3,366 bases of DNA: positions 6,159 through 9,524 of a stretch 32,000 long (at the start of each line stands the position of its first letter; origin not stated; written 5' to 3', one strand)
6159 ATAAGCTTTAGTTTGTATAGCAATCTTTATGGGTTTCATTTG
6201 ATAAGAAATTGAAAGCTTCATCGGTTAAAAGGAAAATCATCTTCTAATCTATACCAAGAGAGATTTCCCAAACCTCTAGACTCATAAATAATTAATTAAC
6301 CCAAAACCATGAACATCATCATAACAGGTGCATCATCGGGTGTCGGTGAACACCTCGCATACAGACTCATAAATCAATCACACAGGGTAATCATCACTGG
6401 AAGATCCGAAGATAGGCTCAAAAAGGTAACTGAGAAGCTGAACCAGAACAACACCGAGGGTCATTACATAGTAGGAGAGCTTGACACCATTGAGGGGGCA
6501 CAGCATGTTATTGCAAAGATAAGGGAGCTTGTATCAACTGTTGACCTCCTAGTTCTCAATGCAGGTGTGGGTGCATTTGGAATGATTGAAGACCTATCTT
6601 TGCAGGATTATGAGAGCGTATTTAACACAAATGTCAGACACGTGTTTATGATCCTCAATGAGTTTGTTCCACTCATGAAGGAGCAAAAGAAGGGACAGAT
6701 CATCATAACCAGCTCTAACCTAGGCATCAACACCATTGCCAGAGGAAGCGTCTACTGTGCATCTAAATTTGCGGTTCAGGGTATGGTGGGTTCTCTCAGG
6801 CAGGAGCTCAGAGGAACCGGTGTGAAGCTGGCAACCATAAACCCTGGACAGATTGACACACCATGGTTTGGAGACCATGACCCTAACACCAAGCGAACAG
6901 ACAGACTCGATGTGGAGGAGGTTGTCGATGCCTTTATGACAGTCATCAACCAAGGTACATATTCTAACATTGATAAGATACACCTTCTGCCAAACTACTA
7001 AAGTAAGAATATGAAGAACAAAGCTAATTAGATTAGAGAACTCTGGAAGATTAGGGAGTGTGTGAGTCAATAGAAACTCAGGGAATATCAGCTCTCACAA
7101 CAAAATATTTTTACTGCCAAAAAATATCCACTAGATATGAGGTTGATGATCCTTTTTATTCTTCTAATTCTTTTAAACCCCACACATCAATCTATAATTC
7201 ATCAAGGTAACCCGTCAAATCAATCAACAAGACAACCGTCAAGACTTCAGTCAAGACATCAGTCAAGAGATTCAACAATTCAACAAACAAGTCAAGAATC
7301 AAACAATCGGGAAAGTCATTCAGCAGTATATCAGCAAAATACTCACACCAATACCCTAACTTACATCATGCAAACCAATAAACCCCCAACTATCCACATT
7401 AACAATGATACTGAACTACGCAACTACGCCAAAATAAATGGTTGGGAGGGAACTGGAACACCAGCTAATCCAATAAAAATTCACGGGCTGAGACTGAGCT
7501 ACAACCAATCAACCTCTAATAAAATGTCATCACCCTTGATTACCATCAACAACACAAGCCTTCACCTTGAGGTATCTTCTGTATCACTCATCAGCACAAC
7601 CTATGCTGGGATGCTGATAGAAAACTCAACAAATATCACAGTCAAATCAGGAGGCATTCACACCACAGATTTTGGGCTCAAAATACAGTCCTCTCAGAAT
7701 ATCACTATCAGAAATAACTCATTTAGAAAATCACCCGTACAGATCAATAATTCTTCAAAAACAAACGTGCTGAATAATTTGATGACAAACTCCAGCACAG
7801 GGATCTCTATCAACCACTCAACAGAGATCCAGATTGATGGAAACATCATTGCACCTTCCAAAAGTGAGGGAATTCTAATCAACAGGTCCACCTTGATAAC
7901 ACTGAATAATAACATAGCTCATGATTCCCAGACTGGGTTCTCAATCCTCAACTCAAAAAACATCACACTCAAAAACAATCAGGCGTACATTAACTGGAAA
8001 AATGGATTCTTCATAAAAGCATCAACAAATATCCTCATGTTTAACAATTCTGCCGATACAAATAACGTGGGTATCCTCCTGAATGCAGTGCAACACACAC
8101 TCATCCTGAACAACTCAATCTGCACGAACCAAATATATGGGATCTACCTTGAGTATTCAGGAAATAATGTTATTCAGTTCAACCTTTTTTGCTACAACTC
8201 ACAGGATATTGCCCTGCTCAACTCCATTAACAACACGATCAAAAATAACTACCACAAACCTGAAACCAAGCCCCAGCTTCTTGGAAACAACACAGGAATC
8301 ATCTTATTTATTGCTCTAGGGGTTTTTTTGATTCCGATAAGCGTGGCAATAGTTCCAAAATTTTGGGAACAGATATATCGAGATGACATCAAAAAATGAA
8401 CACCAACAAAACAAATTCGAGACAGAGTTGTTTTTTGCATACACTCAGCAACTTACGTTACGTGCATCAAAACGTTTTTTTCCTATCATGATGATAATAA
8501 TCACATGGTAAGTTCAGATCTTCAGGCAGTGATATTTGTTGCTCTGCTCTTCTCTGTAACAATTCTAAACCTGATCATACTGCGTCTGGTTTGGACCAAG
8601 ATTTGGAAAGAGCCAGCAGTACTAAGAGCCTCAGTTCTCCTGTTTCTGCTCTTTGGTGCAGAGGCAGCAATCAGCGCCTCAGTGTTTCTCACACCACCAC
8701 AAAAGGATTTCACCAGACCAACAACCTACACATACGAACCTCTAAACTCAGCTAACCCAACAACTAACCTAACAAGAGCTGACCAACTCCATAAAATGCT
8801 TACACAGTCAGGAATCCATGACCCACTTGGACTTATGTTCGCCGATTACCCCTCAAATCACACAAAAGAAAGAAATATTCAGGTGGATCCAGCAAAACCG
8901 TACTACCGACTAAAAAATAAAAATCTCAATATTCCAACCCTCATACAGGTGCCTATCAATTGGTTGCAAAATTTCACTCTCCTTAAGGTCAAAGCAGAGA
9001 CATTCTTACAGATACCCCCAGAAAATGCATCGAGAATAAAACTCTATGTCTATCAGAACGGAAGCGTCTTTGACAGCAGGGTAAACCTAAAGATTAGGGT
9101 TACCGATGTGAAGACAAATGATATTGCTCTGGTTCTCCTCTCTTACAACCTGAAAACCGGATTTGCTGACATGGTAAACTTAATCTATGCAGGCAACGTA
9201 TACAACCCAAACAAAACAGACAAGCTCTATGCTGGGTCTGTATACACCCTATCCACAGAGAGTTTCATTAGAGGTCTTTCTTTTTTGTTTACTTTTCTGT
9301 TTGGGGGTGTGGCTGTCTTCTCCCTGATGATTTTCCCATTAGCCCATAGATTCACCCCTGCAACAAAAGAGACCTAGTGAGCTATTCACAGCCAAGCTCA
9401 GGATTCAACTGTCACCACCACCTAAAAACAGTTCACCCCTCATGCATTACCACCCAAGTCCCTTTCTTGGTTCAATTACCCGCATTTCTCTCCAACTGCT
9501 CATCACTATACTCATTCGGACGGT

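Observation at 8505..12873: Tandem array of four paralogous, unrecognised 3-TM membrane glycoproteins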

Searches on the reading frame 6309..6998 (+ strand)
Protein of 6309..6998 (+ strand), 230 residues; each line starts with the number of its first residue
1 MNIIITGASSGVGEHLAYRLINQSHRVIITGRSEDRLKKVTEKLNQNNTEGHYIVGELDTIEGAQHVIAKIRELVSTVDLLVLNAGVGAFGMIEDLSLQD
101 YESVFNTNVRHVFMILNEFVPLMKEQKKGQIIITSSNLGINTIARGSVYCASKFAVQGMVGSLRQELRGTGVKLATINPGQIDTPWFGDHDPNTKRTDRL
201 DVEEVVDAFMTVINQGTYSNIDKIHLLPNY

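Call 12: search_protein_families(library=pfam, proteins=[window:6309-6998:+], max_evalue=0.001)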
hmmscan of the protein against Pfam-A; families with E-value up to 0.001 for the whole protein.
window:6309-6998:+ (230 aa): 5 families
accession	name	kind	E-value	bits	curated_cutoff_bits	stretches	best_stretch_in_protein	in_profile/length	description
PF00106.31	adh_short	-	5.9e-49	166.6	26.6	1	3-189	3-189/195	short chain dehydrogenase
PF13561.12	adh_short_C2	-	6.9e-27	95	27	1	7-189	1-183/236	Enoyl-(Acyl carrier protein) reductase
PF08659.16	KR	-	8.4e-11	42.5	22.6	1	3-174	3-175/180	KR domain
PF08643.16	DUF1776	-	1.1e-06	28.8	25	1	90-183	105-200/294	Fungal family of unknown function (DUF1776)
PF01370.27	Epimerase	-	0.00024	21.1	20.9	0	3-115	1-98/240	NAD dependent epimerase/dehydratase family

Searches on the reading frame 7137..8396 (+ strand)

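Call 4: search_protein_families(library=pfam, proteins=[window:7137-8396:+], max_evalue=0.1)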
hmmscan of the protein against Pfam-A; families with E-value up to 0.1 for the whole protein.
window:7137-8396:+ (420 aa): 2 families
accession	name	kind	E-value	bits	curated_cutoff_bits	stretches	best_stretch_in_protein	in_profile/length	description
PF13229.12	Beta_helix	-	5.8e-24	84.9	25.9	2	221-371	1-156/158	Right handed beta helix region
PF05048.19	NosD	-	8.2e-22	78.1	23.6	2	243-372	38-168/212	Periplasmic copper-binding protein (NosD)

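Call 62: search_protein_families(library=padloc, proteins=[window:7137-8396:+], max_evalue=0.01)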
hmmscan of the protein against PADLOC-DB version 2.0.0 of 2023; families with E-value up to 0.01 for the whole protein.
window:7137-8396:+ (420 aa): 0 families

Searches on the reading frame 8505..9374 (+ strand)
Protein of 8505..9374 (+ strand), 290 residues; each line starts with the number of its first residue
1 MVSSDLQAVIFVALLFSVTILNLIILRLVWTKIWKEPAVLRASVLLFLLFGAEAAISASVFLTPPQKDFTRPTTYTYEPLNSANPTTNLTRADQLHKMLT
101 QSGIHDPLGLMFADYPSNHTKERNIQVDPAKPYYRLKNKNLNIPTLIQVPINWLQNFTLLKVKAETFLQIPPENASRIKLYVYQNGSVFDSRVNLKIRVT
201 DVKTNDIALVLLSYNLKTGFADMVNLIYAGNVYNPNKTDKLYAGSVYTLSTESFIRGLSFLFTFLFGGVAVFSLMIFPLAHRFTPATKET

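Call 4: search_protein_families(library=pfam, proteins=[window:8505-9374:+], max_evalue=0.1)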
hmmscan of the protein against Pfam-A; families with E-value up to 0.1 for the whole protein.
window:8505-9374:+ (290 aa): 1 family
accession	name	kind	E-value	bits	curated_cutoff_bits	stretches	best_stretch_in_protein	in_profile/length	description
PF13160.11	DUF3995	-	0.047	14.6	34.3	1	8-80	39-116/124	Protein of unknown function (DUF3995)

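Call 6: find_homologous_proteins(query=A1)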
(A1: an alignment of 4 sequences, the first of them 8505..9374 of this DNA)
Query A1 (4 sequences) (290 aa, profile of the alignment): 4 proteins with E <= 0.001 among 8000 candidates. Only proteins of 158 to 541 residues were searched: fused or split forms outside these lengths cannot appear, so this answer is no evidence that the protein stands alone or is whole; lengths 'longer' or 'shorter' looks for them.
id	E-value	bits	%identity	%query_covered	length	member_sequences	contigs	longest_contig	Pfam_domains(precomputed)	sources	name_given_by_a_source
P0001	2.9e-139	481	100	100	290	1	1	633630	-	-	-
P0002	4.1e-138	477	45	95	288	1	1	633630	-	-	-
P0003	1.4e-137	476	40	93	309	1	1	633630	-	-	-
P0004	3.1e-112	393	43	67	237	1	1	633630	-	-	-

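Call 17: search_protein_representatives(alignment_id=A1)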
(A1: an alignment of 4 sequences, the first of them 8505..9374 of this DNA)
Query: 4 sequences, 291 profile positions. Proteins with E-value up to 0.001 (for the whole library): 15; up to 1e-10: 12; up to 1e-30: 7. The best 15 are listed.
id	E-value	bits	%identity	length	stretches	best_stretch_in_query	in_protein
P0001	9.1e-140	481.2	-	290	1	1-284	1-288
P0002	1.3e-138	477.4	-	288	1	1-284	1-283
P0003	4.3e-138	475.7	-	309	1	1-289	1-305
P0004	9.7e-113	392.5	-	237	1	53-289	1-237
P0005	6.6e-56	205.9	-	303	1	8-287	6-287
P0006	4.6e-39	150.6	-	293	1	31-289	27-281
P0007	9.7e-36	139.7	-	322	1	14-272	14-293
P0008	1.8e-22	96.2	-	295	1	25-282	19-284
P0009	2.9e-20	88.9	-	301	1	8-275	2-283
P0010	2.1e-19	86.1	-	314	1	14-281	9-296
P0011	5.2e-17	78.3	-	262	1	8-229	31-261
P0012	7.4e-13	64.6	-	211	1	101-275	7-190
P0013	5.8e-06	42.0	-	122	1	9-113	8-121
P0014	4.2e-05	39.2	-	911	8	58-91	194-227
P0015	2.5e-04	36.6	-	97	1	204-276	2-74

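Call 21: find_encoding_contigs(protein=P0005, flank=6000, max_places=4)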
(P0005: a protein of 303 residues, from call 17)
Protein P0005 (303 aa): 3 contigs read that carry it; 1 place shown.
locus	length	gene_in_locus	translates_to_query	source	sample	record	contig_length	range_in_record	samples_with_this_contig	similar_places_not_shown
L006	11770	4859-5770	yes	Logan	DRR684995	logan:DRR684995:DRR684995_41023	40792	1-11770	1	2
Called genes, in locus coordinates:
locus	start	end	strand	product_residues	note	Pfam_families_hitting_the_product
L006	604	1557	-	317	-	PF00106:adh_short, PF01370:Epimerase (weak), PF08659:KR (weak), PF13561:adh_short_C2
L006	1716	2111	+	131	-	-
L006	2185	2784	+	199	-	-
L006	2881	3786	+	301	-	PF12146:Hydrolase_4 (faint), PF00561:Abhydrolase_1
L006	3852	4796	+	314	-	PF00106:adh_short, PF08659:KR, PF13561:adh_short_C2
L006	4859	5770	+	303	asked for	-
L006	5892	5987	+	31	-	-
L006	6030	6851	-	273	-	-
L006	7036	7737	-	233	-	-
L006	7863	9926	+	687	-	PF13802:Gal_mutarotas_2, PF01055:Glyco_hydro_31_2nd, PF21365:Glyco_hydro_31_3rd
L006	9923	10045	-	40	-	-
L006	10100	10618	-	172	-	PF07609:DUF1572, PF04978:MST, PF12867:DinB_2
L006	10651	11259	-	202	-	PF03243:MerB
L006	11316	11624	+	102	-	-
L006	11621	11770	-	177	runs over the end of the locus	PF13328:HD_4, PF01966:HD (weak)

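Call 22: find_encoding_contigs(protein=P0007, flank=6000, max_places=4)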
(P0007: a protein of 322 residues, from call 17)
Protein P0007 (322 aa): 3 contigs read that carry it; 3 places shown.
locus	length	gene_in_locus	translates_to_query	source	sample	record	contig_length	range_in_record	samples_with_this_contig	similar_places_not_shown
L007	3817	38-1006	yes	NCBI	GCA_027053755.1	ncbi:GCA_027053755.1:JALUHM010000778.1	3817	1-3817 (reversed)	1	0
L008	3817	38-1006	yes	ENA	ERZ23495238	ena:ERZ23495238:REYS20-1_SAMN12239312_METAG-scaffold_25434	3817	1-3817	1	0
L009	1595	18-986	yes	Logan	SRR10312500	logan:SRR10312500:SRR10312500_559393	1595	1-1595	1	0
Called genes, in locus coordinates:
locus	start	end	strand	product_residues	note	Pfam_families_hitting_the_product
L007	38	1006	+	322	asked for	-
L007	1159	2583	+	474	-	-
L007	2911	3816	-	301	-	?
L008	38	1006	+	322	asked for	-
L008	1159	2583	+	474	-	-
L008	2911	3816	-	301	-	?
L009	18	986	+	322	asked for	-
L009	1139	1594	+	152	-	?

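Call 24: find_related_loci(query=A1, collection=genome_contigs, flank=8000)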
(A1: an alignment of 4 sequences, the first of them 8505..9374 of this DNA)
Query A1 (290 aa) in genome_contigs; peptide patterns used: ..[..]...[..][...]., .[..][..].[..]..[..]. (x = any residue, [..] = any of these).
23 stretches matched a pattern, but none encodes a relative of the query by tblastn (E <= 1e-3).

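Call 25: predict_structure(alignment_id=A3)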
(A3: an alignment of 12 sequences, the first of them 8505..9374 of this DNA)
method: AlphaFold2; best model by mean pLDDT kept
length: 290 residues; sequences in the alignment: 12
mean_pLDDT: 84.4   pTM: 0.71
mean pLDDT of the five models: 84.4, 84.2, 84.1, 83.2, 79.1
residues with pLDDT >= 90: 121; 70-90: 131; 50-70: 32; < 50: 6
segments of 3 or more residues with pLDDT < 50: 287-290
pLDDT, mean of each block of 10 residues (from residue 1): 68 75 75 77 86 87 81 89 69 95 94 90 91 91 94 95 97 95 78 93 93 92 92 69 88 79 88 75 52
secondary structure, 60 per line:
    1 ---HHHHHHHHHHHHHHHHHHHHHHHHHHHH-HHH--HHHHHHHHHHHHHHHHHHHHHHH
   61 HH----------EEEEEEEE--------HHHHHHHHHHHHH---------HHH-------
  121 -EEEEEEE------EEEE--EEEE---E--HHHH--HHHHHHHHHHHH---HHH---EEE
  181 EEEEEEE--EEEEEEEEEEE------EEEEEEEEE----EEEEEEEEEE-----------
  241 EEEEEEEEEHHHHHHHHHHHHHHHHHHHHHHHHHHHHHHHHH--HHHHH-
elements in order: H4-31 H38-62 E73-80 H89-101 E122-128 E135-138 E141-144 H151-154 H157-168 E178-187 E190-200 E207-215 E220-229 E241-249 H250-282 H285-289

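Call 29: fold_search(model_id=the predicted structure, library=pdb)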
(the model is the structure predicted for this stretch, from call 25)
No match with E <= 0.001 here; weaker rows may still be real.
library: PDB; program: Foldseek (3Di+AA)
matches with E <= 10: 500; with E <= 0.001: 0
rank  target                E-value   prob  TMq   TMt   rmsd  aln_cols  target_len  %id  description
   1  9tpm                  1.8e-02  0.13  0.15  0.17  16.8       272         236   10  Structure of LolB from Porphyromonas gingivalis (released 2026-02-18)
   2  9s3g_j                2.0e-02  0.08  0.10  0.07  25.4       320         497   12  State 1 MAP3 RNA Pol II activated elongation complex with SETD2 and upstream hexasome (released 2025-11-12)
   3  7a9z_AAA              2.6e-02  0.57  0.21  0.36  10.1       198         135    8  Structural comparison of cellular retinoic acid binding protein I and II in the presence and absence of natural and  (released 2021-02-17)
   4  7qcf_B                2.9e-02  0.21  0.15  0.15  18.9       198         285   10  X-ray crystallographic structure of E. coli K-12 glycyl-tRNA synthetase alpha subunit (glyQ) (released 2022-05-04)
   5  4m7m                  3.1e-02  0.20  0.14  0.22  15.1       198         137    8  Crystal structure of the R111K:R132Q:Y134F:T54V:R59W:A32W mutant of the Cellular Retinoic Acid Binding Protein Type II i (released 2013-10-09)
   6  7qcf_D                3.3e-02  0.23  0.14  0.14  18.0       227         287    8  X-ray crystallographic structure of E. coli K-12 glycyl-tRNA synthetase alpha subunit (glyQ) (released 2022-05-04)
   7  2fs6_A                3.5e-02  0.44  0.19  0.32  11.8       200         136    6  Crystal Structure of Apo-Cellular Retinoic Acid Binding Protein Type II At 1.35 Angstroms Resolution (released 2006-09-19)
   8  2frs_B                3.9e-02  0.57  0.22  0.37  10.7       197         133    7  Crystal structure of the f15w mutant of apo-cellular retinoic acid binding protein type ii at 1.51 angstroms resolutio (released 2006-09-19)
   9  6in9_A                3.9e-02  0.54  0.22  0.24  17.3       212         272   11  Crystal structure of MucB in complex with MucA(peri) (released 2019-07-24)
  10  7qcf_C                3.9e-02  0.35  0.13  0.14  16.2       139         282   11  X-ray crystallographic structure of E. coli K-12 glycyl-tRNA synthetase alpha subunit (glyQ) (released 2022-05-04)
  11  7ry5_BBB              3.9e-02  0.38  0.20  0.33  11.6       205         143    7  Cellular Retinoic Acid Binding Protein II with Bound Inhibitor 4-[6-({4-[(fluorosulfonyl)oxy]phenyl}ethynyl)-4,4-dim (released 2021-12-15)
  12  5ogb                  4.1e-02  0.57  0.22  0.37  10.9       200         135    6  Human Cellular Retinoic Acid Binding Protein II (CRABPII) with bound synthetic retinoid DC360. (released 2018-10-24)
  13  3akn                  4.3e-02  0.41  0.19  0.32  11.8       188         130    7  X-ray structure of iFABP from human and rat with bound fluorescent fatty acid analogue (released 2011-07-20)
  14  6mov                  4.3e-02  0.20  0.14  0.24  14.6       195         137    7  Crystal Structure of the All-trans Retinal bound R111K:Y134F:T54V:R132Q:P39Y:R59Y:L121Q Human Cellular Retinoic Acid Bin (released 2019-01-09)
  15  7ui9_t                4.3e-02  0.12  0.13  0.16  17.2       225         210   11  Core Mediator-PICearly (Copy A) (released 2023-02-15)
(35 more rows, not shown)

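Call 40: find_encoding_contigs(protein=P0008, flank=6000, max_places=3)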
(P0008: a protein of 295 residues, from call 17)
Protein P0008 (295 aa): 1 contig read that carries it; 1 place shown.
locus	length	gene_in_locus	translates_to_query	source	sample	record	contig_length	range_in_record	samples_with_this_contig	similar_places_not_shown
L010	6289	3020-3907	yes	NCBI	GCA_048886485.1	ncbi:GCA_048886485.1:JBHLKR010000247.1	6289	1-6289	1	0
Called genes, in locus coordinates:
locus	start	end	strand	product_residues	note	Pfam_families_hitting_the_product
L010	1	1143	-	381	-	?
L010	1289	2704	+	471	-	PF01979:Amidohydro_1, PF07969:Amidohydro_3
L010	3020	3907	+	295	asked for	-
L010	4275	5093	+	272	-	PF02463:SMC_N (faint), PF00005:ABC_tran, PF13304:AAA_21 (faint)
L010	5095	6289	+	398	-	PF01458:SUFBD_core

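Call 41: find_encoding_contigs(protein=P0009, flank=6000, max_places=3)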
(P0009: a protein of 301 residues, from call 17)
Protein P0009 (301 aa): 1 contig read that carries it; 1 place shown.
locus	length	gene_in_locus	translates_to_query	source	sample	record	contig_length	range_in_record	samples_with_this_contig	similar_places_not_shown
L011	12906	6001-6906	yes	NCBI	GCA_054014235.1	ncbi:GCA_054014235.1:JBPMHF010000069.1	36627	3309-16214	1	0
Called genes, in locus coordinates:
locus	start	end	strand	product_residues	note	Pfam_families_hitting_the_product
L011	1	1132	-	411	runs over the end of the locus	PF10923:BrxC_BrxD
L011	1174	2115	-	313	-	-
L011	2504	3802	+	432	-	PF00382:TFIIB (weak)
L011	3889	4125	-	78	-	-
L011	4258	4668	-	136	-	-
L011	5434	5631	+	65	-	PF04014:MazE_antitoxin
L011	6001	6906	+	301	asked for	-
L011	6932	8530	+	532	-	-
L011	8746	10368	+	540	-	PF09820:AAA-ATPase_like, PF08011:PDDEXK_9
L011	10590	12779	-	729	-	PF00496:SBP_bac_5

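Call 42: find_encoding_contigs(protein=P0010, flank=6000, max_places=3)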
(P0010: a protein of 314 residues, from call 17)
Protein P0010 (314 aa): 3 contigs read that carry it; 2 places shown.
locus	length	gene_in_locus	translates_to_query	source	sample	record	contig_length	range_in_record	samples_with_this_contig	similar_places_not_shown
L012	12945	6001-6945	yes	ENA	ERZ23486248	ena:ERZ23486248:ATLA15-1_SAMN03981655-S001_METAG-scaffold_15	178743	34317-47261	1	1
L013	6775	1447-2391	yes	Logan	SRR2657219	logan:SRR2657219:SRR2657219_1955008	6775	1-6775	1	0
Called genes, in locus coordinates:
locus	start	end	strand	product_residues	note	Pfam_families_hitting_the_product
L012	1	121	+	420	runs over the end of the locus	PF00464:SHMT, PF00155:Aminotran_1_2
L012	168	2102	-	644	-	-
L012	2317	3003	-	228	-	PF04967:HTH_10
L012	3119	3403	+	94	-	-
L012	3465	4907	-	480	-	PF07690:MFS_1, PF00083:Sugar_tr, PF05977:MFS_3 (faint), PF03137:OATP (weak), PF07690:MFS_1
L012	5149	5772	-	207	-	-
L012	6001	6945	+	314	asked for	-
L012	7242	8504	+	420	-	PF03463:eRF1_1, PF18854:baeRF_family10, PF03464:eRF1_2, PF18859:acVLRF1, PF03465:eRF1_3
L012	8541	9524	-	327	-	PF00144:Beta-lactamase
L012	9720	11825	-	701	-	PF01433:Peptidase_M1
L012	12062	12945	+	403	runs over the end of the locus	PF06745:ATPase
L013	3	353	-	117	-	?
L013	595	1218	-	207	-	-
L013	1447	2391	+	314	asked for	-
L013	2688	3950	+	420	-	PF03463:eRF1_1, PF18854:baeRF_family10, PF03464:eRF1_2, PF18859:acVLRF1, PF03465:eRF1_3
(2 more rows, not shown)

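Call 44: search_protein_families(library=pfam, proteins=[L007:1159-2580:+, L011:6932-8527:+, L012:5149-5769:-, L006:6030-6848:-, L006:7036-7734:-], max_evalue=0.01)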
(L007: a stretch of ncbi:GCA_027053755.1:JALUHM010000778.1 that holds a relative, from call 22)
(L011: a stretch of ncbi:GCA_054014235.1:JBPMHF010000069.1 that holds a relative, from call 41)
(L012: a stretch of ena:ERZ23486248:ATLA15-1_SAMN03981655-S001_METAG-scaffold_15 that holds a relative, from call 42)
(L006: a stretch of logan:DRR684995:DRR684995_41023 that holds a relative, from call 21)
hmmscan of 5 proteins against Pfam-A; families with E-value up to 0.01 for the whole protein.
L007:1159-2580:+ (474 aa): 0 families

L011:6932-8527:+ (532 aa): 0 families

L012:5149-5769:- (206 aa): 0 families

L006:6030-6848:- (272 aa): 0 families

L006:7036-7734:- (232 aa): 0 families

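Call 56: find_related_loci(query=P0006, collection=genome_contigs, flank=8000)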
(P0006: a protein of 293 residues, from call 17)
Query P0006 (293 aa) in genome_contigs; peptide patterns used: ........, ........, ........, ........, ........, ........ (x = any residue, [..] = any of these).
76 stretches matched a pattern; 1 encode a relative of the query (tblastn E <= 1e-3); 1 distinct loci.
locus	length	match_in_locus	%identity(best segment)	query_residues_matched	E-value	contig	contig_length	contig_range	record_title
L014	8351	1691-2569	100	1-293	0e+0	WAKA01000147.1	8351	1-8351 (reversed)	MAG: Candidatus Heimdallarchaeota archaeon isolate S012_26_esom k151_335222, whole genome shotgun sequence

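Call 62: search_protein_families(library=padloc, proteins=[window:8505-9374:+, P0009, P0007, L011:6932-8527:+], max_evalue=0.01)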
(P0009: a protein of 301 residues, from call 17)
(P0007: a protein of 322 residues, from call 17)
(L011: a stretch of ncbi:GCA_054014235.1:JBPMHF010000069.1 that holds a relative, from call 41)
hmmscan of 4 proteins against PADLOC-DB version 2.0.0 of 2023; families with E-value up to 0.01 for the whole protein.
window:8505-9374:+ (290 aa): 0 families

P0009 (301 aa): 0 families

P0007 (322 aa): 0 families

L011:6932-8527:+ (532 aa): 0 families

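Call 63: search_protein_families(library=phrogs, alignment_id=A3, max_evalue=0.01)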
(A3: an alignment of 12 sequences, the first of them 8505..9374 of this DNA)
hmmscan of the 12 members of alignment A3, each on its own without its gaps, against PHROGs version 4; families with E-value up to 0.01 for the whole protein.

A. member 1, window:8505-9374:+ (290 aa): 0 families

B. families by the number of members that match (of 12 scanned): 0 families

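Call 64: search_protein_families(library=ncbifam, alignment_id=A3, max_evalue=0.01)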
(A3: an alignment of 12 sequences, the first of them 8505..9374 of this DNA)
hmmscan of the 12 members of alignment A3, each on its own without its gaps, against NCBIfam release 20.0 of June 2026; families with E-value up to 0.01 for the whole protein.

A. member 1, window:8505-9374:+ (290 aa): 0 families

B. families by the number of members that match (of 12 scanned): 0 families

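Call 70: find_related_loci(query=A1, collection=metagenome_contigs, flank=8000)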
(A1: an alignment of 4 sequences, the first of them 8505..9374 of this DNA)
Query A1 (290 aa) in metagenome_contigs; peptide patterns used: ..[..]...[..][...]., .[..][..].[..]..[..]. (x = any residue, [..] = any of these).
45 stretches matched a pattern, but none encodes a relative of the query by tblastn (E <= 1e-3).

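Call 71: find_related_loci(query=A1, collection=viral_contigs, flank=5000)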
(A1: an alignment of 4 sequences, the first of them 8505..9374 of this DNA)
Query A1 (290 aa) in viral_contigs; peptide patterns used: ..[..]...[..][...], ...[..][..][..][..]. (x = any residue, [..] = any of these).
84 stretches matched a pattern, but none encodes a relative of the query by tblastn (E <= 1e-3).

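Call 82: find_homologous_proteins(query=A3, max_evalue=0.01)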
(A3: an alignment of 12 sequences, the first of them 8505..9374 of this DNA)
Query A3 (12 sequences) (290 aa, profile of the alignment): 3 proteins with E <= 0.01 among 8000 candidates. Only proteins of 116 to 564 residues were searched: fused or split forms outside these lengths cannot appear, so this answer is no evidence that the protein stands alone or is whole; lengths 'longer' or 'shorter' looks for them.
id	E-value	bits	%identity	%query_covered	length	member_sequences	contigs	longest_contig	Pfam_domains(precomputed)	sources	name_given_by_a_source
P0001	3.4e-100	353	100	100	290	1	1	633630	-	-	-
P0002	9.9e-100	351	45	95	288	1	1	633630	-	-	-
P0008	1.7e-94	334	28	66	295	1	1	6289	-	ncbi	ncbi:MAG: hypothetical protein ACFFBD_09940 [Candidatus Hodarchaeota archaeon]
